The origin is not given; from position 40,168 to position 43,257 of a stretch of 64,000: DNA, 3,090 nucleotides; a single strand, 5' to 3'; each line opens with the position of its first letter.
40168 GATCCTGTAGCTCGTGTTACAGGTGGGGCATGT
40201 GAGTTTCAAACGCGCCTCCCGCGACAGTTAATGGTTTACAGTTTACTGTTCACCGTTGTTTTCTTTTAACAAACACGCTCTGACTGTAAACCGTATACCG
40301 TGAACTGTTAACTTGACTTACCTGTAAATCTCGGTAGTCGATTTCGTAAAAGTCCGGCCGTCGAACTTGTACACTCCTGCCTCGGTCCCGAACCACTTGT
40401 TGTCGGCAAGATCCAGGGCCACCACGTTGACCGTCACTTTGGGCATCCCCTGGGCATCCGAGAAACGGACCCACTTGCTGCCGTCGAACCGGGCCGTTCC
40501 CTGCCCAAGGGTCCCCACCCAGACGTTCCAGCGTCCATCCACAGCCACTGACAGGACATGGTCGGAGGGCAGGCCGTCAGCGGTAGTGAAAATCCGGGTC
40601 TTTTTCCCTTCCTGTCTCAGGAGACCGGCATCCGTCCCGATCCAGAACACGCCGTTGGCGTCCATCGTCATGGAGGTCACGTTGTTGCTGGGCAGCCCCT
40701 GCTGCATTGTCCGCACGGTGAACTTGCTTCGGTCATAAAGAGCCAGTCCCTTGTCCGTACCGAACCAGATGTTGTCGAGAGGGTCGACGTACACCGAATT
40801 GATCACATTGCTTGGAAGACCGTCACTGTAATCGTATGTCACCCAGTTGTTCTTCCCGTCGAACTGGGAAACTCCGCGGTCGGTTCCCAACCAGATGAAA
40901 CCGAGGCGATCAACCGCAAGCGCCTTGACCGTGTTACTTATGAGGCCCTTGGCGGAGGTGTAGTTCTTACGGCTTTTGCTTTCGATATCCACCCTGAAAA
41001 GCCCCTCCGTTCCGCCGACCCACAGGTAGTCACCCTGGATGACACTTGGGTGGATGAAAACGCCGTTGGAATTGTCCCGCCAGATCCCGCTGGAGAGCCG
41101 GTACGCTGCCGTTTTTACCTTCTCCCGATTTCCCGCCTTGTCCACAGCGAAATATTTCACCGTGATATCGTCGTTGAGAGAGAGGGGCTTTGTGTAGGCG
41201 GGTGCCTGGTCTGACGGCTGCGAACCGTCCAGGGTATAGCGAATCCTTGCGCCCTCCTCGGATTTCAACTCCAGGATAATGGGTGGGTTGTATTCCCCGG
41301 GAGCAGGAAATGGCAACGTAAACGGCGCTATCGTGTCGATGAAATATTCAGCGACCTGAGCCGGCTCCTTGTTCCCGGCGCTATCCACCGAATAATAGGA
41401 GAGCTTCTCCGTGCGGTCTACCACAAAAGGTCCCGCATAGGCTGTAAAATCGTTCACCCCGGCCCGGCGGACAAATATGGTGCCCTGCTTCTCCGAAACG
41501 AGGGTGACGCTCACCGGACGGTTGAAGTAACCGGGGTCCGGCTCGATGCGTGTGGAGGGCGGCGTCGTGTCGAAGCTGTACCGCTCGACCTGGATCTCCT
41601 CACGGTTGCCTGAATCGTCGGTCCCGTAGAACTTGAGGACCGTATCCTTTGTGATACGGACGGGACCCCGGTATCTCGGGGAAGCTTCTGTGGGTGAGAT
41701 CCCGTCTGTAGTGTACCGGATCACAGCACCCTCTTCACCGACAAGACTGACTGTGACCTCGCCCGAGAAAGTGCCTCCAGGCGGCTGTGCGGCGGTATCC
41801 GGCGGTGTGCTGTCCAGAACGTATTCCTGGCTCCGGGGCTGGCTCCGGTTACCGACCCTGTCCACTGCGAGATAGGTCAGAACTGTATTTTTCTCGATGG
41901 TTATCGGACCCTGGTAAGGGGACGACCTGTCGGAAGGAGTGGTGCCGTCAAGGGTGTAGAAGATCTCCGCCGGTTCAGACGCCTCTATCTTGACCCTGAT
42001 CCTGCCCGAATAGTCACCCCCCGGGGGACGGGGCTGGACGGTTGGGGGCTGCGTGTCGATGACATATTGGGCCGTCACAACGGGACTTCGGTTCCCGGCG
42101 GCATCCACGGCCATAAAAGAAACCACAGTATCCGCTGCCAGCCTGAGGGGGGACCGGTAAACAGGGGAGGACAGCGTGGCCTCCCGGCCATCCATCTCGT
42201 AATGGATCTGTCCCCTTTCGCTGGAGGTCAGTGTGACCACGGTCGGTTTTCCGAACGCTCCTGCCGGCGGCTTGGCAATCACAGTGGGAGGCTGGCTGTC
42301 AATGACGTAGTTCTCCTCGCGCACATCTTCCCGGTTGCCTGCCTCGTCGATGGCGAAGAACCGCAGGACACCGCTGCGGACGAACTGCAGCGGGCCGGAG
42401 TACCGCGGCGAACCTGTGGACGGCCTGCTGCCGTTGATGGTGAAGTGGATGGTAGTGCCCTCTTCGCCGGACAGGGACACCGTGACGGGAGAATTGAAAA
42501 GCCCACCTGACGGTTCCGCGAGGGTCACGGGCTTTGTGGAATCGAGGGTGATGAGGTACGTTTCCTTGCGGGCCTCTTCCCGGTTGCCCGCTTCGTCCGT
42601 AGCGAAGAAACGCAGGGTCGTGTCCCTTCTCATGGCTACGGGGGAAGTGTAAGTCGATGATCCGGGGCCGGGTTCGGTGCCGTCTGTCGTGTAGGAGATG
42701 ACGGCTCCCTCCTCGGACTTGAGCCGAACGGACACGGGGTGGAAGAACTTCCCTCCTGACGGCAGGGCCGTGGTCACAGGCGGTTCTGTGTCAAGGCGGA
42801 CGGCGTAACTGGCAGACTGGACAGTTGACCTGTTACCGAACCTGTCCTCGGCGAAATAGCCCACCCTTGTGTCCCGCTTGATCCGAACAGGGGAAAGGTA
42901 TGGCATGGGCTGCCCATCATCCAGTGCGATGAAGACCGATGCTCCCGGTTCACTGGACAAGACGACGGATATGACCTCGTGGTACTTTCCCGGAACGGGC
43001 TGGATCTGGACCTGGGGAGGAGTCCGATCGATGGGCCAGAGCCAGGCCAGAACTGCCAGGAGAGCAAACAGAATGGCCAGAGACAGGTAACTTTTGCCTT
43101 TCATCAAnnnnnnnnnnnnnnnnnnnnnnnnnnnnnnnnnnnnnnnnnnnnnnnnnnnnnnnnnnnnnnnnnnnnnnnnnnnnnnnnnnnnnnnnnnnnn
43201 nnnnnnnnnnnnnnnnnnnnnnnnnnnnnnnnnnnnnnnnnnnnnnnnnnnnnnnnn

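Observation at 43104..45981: Uncharacterised 624-aa protein translationally coupled to a ParM-like actin-fold ATPase, directly upstream of a 929-aa CHB_HEX_C/propeller surface protein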

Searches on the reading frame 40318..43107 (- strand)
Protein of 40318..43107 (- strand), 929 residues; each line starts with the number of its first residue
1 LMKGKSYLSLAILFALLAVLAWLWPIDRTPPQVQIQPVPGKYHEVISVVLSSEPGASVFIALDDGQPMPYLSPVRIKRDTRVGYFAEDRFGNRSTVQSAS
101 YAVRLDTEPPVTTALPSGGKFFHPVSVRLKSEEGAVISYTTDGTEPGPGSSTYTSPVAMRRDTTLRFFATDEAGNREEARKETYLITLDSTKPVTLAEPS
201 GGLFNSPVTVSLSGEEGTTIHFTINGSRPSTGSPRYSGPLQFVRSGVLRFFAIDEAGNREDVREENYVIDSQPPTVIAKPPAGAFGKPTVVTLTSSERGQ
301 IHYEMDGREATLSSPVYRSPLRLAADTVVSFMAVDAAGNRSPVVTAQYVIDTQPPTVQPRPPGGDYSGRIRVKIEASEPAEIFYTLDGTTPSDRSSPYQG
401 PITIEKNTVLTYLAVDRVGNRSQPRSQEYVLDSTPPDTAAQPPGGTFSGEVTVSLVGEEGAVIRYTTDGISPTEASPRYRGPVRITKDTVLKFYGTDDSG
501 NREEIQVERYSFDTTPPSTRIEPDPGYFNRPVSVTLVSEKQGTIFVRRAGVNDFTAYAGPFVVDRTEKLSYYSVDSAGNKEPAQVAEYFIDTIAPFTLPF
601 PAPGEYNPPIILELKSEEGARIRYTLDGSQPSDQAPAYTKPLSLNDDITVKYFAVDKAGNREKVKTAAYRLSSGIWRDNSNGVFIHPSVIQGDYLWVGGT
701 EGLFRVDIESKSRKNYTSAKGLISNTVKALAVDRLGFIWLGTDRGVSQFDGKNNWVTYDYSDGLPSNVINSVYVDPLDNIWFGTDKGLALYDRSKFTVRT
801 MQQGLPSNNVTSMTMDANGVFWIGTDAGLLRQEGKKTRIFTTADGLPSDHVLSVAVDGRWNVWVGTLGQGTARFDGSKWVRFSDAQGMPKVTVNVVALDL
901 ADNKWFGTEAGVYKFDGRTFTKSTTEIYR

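Call 4: search_protein_families(library=pfam, proteins=[window:40318-43107:-], max_evalue=0.1)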
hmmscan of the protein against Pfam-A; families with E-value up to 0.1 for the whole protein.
window:40318-43107:- (929 aa): 10 families
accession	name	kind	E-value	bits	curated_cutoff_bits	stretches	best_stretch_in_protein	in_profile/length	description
PF13290.12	CHB_HEX_C_1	-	1.3e-118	387.5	22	7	442-505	1-65/67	Chitobiase/beta-hexosaminidase C-terminal domain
PF13287.12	Fn3_assoc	-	5e-86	283.2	23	6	612-669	1-59/59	Fn3 associated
PF07494.17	Reg_prop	-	4.6e-16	57.3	20.4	3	804-826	1-23/24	Two component regulator propeller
PF12245.14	Big_3_2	-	2.1e-08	34.8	23.3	0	636-666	85-115/122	Bacterial Ig-like domain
PF20862.2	DUF6843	-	2.7e-05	24.5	27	0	648-667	57-76/110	Family of unknown function (DUF6843)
PF13754.12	Big_3_4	-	8.8e-05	22.8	27.3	0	322-353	31-62/106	Domain of unknown function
PF17936.7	Big_6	-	0.0017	19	27.6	0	324-347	57-80/83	Bacterial Ig domain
PF23748.1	Beta-prop_LRRK2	-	0.028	13.9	26.9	0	801-830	267-296/359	LRRK2 beta propeller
PF08450.18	SGL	-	0.043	13.9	26.3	0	696-825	7-153/246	SMP-30/Gluconolactonase/LRE-like region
PF06832.18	BiPBP_C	-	0.05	14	26.8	0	205-263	32-89/90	Penicillin-Binding Protein C-terminus Family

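Call 5: search_protein_families(library=ncbifam, proteins=[window:40318-43107:-], max_evalue=0.1)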
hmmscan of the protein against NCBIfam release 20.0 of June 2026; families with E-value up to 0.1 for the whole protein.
window:40318-43107:- (929 aa): 4 families
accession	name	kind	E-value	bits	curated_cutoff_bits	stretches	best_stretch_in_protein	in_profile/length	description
NF047446.1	barrel_OmpL47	domain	8.9e-39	131.8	40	6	552-587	28-65/68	OmpL47-type beta-barrel domain-containing protein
NF047441.1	Lepto_OmpL47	equivalog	2.9e-27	96.2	250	2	396-440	285-331/336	multi-beta-barrel domain surface protein OmpL47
NF042962.1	DUF499_antiphage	equivalog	1.9e-15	55.9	1200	2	292-412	771-884/1025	anti-phage-associated DUF499 domain-containing protein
NF052228.1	T9SS_PorZ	equivalog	1.5e-12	46.8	260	1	751-870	461-609/757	type IX secretion system anionic LPS delivery protein PorZ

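Call 61: search_protein_families(library=padloc, proteins=[window:40318-43104:-], max_evalue=0.01)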
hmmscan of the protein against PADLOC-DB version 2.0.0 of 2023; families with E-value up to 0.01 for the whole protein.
window:40318-43104:- (928 aa): 1 family
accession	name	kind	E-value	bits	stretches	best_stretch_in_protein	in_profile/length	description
PDLC02192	DUF499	-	5.5e-12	42.3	1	294-412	773-884/1022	-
